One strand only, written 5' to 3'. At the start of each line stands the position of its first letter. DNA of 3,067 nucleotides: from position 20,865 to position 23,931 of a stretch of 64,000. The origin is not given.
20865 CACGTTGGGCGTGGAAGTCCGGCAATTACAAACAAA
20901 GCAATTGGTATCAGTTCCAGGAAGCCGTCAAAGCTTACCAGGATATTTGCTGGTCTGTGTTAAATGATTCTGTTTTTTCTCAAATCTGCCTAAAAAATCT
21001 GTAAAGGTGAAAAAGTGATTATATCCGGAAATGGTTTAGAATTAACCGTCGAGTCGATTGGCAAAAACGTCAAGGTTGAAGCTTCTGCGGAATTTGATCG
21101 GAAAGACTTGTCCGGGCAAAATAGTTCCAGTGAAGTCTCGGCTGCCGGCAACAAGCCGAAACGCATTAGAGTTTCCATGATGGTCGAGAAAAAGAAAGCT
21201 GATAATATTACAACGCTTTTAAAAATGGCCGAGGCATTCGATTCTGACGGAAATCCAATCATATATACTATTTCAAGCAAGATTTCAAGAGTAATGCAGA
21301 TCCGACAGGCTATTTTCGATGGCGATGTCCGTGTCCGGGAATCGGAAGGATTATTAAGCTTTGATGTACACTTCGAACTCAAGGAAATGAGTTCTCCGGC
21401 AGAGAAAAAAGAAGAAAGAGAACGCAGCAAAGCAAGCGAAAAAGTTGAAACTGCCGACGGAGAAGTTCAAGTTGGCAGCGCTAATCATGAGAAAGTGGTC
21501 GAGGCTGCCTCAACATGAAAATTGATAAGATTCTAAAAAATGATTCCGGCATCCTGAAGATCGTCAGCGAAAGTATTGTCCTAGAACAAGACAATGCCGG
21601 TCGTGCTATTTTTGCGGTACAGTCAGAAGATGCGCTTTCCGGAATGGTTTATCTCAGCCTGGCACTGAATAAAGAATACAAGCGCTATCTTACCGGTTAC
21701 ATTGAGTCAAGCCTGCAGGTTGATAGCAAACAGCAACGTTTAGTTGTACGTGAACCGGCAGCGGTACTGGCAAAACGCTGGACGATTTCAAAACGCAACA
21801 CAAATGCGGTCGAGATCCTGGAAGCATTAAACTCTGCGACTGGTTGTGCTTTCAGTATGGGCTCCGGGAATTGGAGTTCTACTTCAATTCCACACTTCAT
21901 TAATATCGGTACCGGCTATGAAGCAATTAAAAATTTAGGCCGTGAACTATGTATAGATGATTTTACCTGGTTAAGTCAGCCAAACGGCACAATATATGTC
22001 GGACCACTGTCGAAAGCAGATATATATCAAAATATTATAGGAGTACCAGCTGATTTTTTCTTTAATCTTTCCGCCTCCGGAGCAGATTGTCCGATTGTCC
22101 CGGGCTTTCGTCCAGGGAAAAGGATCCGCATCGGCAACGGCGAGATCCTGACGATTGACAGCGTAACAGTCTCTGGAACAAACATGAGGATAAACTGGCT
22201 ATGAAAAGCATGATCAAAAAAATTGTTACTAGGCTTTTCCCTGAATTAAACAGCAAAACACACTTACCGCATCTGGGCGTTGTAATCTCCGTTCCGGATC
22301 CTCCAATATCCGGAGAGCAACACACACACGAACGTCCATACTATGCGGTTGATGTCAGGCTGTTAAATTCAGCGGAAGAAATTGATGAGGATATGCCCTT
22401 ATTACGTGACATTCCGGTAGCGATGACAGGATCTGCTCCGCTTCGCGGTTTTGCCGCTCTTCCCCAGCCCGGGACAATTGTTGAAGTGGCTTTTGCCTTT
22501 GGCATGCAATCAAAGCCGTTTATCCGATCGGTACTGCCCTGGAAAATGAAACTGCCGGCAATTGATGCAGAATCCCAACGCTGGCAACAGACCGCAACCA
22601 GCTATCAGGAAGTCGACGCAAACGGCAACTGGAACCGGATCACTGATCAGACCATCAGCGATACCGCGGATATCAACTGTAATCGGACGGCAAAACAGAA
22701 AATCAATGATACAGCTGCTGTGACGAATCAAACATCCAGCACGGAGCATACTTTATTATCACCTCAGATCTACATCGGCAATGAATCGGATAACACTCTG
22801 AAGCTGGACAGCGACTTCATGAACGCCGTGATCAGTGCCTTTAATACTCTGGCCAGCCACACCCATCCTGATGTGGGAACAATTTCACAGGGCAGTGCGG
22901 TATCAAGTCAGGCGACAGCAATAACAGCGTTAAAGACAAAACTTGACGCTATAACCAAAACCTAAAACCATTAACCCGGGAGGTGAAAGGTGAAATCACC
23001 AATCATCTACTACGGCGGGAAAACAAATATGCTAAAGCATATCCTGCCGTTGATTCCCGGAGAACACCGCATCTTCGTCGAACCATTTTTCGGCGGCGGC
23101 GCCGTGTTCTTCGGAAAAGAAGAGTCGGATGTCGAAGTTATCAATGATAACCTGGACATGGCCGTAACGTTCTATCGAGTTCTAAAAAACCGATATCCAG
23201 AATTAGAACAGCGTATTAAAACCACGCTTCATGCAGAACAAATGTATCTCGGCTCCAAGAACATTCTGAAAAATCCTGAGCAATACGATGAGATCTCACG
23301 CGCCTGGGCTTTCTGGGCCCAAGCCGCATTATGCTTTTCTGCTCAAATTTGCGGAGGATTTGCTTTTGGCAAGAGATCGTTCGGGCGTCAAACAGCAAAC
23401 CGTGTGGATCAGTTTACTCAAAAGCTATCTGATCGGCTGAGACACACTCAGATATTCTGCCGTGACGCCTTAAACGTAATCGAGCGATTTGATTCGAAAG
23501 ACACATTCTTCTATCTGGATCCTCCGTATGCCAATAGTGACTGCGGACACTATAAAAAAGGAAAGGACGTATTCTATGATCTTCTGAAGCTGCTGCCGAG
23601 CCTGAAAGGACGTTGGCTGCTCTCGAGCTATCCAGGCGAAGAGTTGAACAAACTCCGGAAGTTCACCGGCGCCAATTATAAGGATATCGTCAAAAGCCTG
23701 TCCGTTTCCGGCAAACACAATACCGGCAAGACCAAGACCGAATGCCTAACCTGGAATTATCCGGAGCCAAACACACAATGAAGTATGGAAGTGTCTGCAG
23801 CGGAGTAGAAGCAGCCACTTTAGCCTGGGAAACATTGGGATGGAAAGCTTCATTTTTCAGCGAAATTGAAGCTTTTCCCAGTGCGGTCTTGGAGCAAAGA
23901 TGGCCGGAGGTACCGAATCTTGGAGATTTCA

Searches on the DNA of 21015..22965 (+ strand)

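Call 28: search_dna_similar(query=window:21015-22965:+, collection=phages, mode=distant, max_rows=10)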
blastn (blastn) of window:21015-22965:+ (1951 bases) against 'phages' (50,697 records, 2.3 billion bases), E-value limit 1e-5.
No match.

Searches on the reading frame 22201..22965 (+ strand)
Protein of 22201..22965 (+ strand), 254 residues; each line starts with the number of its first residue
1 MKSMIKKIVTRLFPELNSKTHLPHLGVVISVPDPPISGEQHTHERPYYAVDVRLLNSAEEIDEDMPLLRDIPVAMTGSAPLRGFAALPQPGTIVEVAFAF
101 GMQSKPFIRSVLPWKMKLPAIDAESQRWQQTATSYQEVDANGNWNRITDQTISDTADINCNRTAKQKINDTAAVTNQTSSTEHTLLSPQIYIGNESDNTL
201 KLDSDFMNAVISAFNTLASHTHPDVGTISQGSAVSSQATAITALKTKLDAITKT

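Call 8: search_protein_families(library=pfam, proteins=[window:22201-22965:+])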
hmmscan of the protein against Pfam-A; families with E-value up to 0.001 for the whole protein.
window:22201-22965:+ (254 aa): 0 families

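Call 39: find_related_loci(query=A3, collection=viral_contigs, flank=8000)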
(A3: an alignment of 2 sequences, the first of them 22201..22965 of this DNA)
Query A3 (254 aa) in viral_contigs; peptide patterns used: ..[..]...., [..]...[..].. (x = any residue, [..] = any of these).
187 stretches matched a pattern; 1 encode a relative of the query (tblastn E <= 1e-3); 1 distinct loci.
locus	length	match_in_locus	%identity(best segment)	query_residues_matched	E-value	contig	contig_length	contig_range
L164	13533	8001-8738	50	1-254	2e-81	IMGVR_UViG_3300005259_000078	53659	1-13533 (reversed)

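Call 40: find_homologous_proteins(query=A3, max_evalue=0.00001)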
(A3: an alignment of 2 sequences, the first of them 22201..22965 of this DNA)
Query A3 (2 sequences) (254 aa, profile of the alignment): 157 proteins with E <= 0.00001 among 8000 candidates; the best 120 are listed.
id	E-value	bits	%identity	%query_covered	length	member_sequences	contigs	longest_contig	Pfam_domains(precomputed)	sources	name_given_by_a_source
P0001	3.2e-154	531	100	100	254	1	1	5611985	-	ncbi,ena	-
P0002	4.2e-97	343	60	100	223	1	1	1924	-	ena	-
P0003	6.8e-92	326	60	100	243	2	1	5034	-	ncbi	-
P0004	7.1e-92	326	56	100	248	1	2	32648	-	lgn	-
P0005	6.1e-91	323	56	100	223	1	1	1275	-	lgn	-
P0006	1.2e-90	322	57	99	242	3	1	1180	-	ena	-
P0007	1.9e-90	321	59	100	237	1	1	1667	-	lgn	-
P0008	7.5e-90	319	57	100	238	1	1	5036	-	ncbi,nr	ncbi:MAG: hypothetical protein PHV82_11480 [Victivallaceae bacterium]|nr:hypothetical protein [Victi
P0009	1.2e-89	318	57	100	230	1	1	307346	-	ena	-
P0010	2.7e-89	317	55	100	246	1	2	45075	-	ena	-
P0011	4.4e-88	313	53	100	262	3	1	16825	-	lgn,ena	-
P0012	1.3e-86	308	56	100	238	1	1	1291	-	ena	-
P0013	2.2e-85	304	56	76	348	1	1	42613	PF04865.20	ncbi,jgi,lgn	-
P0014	4.2e-84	300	54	100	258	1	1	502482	-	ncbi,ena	-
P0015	5.8e-83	296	53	100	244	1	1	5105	-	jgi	jgi:hypothetical protein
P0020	3.1e-79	284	52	100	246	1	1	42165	-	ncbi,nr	ncbi:MAG: hypothetical protein PHI85_09065 [Victivallaceae bacterium]|nr:hypothetical protein [Victi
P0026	2.3e-77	278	49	100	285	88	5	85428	-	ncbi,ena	-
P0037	1.3e-74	269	49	99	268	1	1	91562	-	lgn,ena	-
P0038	1.6e-74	269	48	100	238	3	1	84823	-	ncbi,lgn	ncbi:MAG: hypothetical protein AB7F40_05660 [Victivallaceae bacterium]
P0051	1.5e-68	249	46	100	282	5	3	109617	-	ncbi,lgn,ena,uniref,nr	ncbi:hypothetical protein HF882_09150 [Victivallis vadensis]|uniref:Gp5/Type VI secretion system Vgr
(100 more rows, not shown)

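Call 41: find_encoding_contigs(protein=P0009, flank=7000, max_places=3)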
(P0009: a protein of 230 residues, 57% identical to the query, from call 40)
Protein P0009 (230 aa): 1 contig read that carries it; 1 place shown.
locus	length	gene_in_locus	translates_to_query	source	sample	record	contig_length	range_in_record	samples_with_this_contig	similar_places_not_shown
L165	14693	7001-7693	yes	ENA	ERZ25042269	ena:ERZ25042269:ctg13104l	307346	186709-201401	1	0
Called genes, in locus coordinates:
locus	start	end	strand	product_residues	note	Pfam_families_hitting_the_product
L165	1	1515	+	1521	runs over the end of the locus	-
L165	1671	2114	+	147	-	-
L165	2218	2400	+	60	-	-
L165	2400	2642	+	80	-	-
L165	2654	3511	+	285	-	-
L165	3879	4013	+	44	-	-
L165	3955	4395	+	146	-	-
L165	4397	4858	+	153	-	-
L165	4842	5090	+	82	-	-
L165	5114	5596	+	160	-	-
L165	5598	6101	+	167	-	PF25759:HP1_ORF34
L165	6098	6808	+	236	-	-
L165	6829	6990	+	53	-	-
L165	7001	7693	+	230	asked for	-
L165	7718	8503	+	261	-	PF02086:MethyltransfD12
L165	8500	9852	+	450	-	PF00145:DNA_methylase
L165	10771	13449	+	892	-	PF00133:tRNA-synt_1, PF09334:tRNA-synt_1g, PF13603:tRNA-synt_1_2 (faint), PF09334:tRNA-synt_1g, PF08264:Anticodon_1, PF10458:Val_tRNA-synt_C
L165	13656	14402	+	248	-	PF14366:DUF4410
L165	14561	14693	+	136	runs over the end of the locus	-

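Call 42: find_encoding_contigs(protein=P0014, flank=7000, max_places=3)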
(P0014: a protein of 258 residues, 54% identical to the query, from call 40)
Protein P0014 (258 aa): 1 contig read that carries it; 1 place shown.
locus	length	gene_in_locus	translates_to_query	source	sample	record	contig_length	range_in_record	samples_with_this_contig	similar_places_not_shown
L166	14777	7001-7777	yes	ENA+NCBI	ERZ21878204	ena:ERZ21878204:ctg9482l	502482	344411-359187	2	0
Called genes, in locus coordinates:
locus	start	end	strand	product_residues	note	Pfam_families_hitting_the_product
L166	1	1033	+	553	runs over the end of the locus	PF01391:Collagen (faint)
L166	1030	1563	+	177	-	-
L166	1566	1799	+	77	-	-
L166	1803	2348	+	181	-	-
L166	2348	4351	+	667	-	PF07495:Y_Y_Y (faint)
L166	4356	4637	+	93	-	-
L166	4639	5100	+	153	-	-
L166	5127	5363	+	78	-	-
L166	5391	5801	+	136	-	-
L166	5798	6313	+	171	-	PF25759:HP1_ORF34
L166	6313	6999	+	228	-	-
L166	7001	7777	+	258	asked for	-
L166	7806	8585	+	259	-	PF02086:MethyltransfD12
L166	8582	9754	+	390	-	PF00145:DNA_methylase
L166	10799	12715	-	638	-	PF00528:BPD_transp_1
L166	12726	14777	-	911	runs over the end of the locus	PF01547:SBP_bac_1, PF00528:BPD_transp_1 (weak)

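Call 43: find_encoding_contigs(protein=P0010, flank=7000, max_places=3)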
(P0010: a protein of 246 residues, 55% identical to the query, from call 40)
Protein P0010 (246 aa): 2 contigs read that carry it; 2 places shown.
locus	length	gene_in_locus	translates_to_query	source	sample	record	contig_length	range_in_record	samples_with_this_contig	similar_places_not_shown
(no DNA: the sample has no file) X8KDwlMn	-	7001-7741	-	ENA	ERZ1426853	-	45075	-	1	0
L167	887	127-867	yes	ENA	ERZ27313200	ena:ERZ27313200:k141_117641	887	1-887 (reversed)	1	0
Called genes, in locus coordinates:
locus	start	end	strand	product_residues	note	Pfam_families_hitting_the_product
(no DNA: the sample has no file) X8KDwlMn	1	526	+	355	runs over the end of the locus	PF04860:Phage_portal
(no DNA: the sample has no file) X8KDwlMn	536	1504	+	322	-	PF12571:Phage_tail_fib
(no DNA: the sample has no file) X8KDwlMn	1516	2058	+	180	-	-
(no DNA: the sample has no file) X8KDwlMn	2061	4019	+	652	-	-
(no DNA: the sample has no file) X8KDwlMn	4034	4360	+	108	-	-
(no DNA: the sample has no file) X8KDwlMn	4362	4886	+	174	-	-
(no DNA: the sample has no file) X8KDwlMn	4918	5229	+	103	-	-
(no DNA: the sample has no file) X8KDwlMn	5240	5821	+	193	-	-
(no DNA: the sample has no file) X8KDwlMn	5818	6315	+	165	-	PF25759:HP1_ORF34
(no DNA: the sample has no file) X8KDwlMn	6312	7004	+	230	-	-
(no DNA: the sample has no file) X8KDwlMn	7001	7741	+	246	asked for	-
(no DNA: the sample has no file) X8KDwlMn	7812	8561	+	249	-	PF02086:MethyltransfD12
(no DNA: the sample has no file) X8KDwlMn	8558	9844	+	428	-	PF00145:DNA_methylase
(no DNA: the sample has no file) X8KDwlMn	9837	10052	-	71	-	-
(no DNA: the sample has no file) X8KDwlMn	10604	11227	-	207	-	PF01066:CDP-OH_P_transf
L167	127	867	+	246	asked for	-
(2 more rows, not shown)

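Call 45: find_encoding_contigs(protein=P0004, flank=7000, max_places=3)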
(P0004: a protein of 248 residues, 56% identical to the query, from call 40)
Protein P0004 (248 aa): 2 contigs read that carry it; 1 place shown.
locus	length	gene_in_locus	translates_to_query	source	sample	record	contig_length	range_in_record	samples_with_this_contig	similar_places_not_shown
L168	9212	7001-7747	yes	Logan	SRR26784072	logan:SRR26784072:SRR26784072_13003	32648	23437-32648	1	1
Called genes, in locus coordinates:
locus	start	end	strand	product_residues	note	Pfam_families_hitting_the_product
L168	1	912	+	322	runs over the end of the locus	PF12571:Phage_tail_fib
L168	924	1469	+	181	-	-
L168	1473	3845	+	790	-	PF21722:Gly_rich_2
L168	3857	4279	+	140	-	-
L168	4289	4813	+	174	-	-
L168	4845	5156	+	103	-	-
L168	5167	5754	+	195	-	-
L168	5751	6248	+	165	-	PF25759:HP1_ORF34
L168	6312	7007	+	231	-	-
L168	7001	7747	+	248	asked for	-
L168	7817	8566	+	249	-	PF02086:MethyltransfD12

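Call 46: find_encoding_contigs(protein=P0020, flank=7000, max_places=3)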
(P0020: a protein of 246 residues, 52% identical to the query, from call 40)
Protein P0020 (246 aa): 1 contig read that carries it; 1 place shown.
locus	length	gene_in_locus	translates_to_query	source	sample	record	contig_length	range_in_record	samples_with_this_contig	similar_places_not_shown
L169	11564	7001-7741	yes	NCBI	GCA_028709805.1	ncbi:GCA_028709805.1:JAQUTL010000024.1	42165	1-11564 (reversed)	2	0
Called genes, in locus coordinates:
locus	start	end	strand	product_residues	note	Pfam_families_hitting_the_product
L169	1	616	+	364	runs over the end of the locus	PF12789:PTR (weak)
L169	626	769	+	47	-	-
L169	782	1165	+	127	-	-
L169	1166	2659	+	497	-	-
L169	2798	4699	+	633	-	-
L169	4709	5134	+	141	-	-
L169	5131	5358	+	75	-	-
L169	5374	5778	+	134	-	-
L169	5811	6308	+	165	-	PF25759:HP1_ORF34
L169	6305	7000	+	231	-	-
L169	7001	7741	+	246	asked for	-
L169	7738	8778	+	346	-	PF01555:N6_N4_Mtase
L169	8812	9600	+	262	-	PF02086:MethyltransfD12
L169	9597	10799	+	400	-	PF00145:DNA_methylase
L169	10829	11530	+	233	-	-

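Call 47: find_encoding_contigs(protein=P0026, flank=7000, max_places=4)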
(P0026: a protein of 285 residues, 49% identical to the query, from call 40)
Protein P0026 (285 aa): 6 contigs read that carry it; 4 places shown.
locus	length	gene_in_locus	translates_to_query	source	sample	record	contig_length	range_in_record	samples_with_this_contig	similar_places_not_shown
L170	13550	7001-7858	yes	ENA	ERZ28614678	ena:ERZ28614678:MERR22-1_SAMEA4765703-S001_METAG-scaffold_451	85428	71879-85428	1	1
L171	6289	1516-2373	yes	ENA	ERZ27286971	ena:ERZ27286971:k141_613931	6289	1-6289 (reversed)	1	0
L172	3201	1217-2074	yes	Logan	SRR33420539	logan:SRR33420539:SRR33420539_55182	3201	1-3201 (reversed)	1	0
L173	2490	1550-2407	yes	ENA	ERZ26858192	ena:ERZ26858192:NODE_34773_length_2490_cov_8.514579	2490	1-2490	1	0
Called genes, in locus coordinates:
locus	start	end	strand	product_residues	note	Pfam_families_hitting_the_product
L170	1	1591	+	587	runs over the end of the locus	PF12571:Phage_tail_fib, PF21882:Gp53-like_C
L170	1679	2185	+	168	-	-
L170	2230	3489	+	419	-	-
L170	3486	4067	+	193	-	-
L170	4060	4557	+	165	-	-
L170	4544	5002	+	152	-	-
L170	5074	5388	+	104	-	PF16083:Phage_holin_3_3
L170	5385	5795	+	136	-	-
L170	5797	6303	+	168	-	PF25759:HP1_ORF34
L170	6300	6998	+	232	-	-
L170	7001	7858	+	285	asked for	-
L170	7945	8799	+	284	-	PF02086:MethyltransfD12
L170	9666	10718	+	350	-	PF00356:LacI, PF13377:Peripla_BP_3 (weak)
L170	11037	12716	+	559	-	PF00239:Resolvase (faint), PF07508:Recombinase (faint), PF13408:Zn_ribbon_recom (weak)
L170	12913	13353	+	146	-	PF00872:Transposase_mut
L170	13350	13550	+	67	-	?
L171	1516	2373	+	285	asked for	-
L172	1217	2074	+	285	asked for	-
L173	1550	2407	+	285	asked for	-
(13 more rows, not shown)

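Call 61: find_encoding_contigs(protein=P0038, flank=6000, max_places=4)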
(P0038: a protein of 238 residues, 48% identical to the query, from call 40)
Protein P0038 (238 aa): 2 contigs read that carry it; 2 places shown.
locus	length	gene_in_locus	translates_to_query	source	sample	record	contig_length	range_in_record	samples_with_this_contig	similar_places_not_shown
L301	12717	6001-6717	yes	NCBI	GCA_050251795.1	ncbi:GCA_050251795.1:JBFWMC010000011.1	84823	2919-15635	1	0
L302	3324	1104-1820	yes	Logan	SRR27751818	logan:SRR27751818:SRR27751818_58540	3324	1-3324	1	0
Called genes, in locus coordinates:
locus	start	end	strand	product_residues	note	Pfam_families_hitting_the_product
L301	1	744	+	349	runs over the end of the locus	PF12789:PTR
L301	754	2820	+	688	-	-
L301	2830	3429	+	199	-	-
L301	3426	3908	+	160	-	-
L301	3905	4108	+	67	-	-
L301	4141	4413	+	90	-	-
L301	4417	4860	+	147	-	-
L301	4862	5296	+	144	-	PF25759:HP1_ORF34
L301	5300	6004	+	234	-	-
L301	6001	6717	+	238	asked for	-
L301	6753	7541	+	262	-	PF02086:MethyltransfD12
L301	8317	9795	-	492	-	PF02775:TPP_enzyme_C, PF01558:POR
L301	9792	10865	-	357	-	PF01855:POR_N, PF17147:PFOR_II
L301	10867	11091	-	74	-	PF13183:Fer4_8 (faint), PF25160:LdpA_Fe-S-bd (weak), PF12797:Fer4_2 (weak), PF00037:Fer4 (weak), PF13237:Fer4_10, PF14697:Fer4_21 (weak), PF12838:Fer4_7, PF13187:Fer4_9, +5 more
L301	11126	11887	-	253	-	PF00977:His_biosynth, PF03060:NMO (faint), PF01207:Dus (faint), PF02581:TMP-TENI (faint)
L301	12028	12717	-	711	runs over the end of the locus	PF16147:DUF4855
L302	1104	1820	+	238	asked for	-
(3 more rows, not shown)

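Call 62: find_encoding_contigs(protein=P0051, flank=6000, max_places=4)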
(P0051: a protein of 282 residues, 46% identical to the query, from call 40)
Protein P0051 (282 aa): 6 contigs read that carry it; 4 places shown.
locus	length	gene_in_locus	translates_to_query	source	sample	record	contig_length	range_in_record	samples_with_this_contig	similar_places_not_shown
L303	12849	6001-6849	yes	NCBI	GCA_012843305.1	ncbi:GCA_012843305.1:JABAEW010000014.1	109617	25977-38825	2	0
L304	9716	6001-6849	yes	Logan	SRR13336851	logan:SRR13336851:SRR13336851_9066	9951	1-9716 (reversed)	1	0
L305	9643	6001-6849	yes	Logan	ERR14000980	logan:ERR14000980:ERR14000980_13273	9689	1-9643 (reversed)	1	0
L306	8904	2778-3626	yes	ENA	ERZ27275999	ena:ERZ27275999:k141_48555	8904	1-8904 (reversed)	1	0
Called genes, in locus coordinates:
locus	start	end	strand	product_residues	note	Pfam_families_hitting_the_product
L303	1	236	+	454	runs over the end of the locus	PF12571:Phage_tail_fib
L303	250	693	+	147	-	-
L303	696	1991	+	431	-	PF05658:YadA_head (faint)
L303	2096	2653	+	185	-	-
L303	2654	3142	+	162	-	-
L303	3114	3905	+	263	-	PF01734:Patatin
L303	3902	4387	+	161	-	PF16083:Phage_holin_3_3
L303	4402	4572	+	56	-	-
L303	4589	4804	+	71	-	-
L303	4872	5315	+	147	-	PF25759:HP1_ORF34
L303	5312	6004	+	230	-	-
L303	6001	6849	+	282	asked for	-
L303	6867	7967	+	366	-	PF01555:N6_N4_Mtase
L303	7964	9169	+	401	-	PF00145:DNA_methylase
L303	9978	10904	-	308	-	PF18780:HNH_repeat (weak)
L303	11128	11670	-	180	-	-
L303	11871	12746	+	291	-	PF00701:DHDPS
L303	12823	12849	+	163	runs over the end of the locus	PF04073:tRNA_edit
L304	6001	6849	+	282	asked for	-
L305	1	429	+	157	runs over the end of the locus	?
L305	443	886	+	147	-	-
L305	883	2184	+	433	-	PF05658:YadA_head (faint)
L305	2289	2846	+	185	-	-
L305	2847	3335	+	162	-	-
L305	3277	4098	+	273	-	PF01734:Patatin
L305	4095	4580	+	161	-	PF16083:Phage_holin_3_3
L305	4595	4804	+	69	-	-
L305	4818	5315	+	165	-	PF25759:HP1_ORF34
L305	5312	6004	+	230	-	-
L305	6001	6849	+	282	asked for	-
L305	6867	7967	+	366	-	PF01555:N6_N4_Mtase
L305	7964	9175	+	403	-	PF00145:DNA_methylase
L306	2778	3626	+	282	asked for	-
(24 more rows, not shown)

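Call 63: find_encoding_contigs(protein=P0037, flank=6000, max_places=4)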
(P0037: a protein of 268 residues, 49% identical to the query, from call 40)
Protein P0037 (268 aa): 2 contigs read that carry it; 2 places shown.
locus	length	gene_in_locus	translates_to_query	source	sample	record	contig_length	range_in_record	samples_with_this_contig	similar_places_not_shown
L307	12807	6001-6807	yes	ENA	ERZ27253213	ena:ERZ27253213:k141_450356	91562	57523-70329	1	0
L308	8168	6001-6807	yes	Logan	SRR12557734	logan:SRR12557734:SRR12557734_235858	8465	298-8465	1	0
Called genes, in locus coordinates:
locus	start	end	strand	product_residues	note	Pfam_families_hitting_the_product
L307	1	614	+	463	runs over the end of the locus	PF12571:Phage_tail_fib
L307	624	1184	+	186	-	-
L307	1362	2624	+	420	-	PF05658:YadA_head (weak)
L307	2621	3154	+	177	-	-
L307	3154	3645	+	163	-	-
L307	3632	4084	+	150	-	-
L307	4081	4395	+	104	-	PF16083:Phage_holin_3_3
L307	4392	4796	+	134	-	-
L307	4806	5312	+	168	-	PF25759:HP1_ORF34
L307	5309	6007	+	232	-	-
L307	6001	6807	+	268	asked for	-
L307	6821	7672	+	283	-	PF02086:MethyltransfD12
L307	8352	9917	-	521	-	PF07969:Amidohydro_3, PF01979:Amidohydro_1 (faint), PF07969:Amidohydro_3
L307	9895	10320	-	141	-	-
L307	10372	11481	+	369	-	PF00389:2-Hacid_dh, PF02826:2-Hacid_dh_C, PF11890:DUF3410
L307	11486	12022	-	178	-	PF13191:AAA_16 (weak), PF13671:AAA_33, PF00004:AAA (faint), PF13238:AAA_18 (weak)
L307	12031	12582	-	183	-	PF00929:RNase_T, PF16473:Rv2179c-like (faint)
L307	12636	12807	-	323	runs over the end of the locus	PF01073:3Beta_HSD, PF01370:Epimerase, PF02719:Polysacc_synt_2, PF04321:RmlD_sub_bind, PF05368:NmrA, PF13460:NAD_binding_10, PF16363:GDP_Man_Dehyd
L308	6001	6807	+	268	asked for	-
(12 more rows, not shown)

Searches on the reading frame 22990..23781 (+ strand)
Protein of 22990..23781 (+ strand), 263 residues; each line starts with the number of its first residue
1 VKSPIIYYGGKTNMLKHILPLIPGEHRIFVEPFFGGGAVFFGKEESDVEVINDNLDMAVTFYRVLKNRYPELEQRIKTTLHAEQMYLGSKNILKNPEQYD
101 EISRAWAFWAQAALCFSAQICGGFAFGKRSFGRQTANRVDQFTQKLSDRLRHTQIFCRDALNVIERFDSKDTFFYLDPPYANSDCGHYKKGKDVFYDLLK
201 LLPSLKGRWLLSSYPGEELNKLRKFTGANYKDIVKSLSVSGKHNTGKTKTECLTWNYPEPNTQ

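Call 8: search_protein_families(library=pfam, proteins=[window:22990-23781:+])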
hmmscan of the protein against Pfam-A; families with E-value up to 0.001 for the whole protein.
window:22990-23781:+ (263 aa): 1 family
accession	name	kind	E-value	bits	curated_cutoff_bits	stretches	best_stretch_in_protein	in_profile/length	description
PF02086.21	MethyltransfD12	-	2.1e-22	80.5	22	1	7-182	1-187/253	D12 class N6 adenine-specific DNA methyltransferase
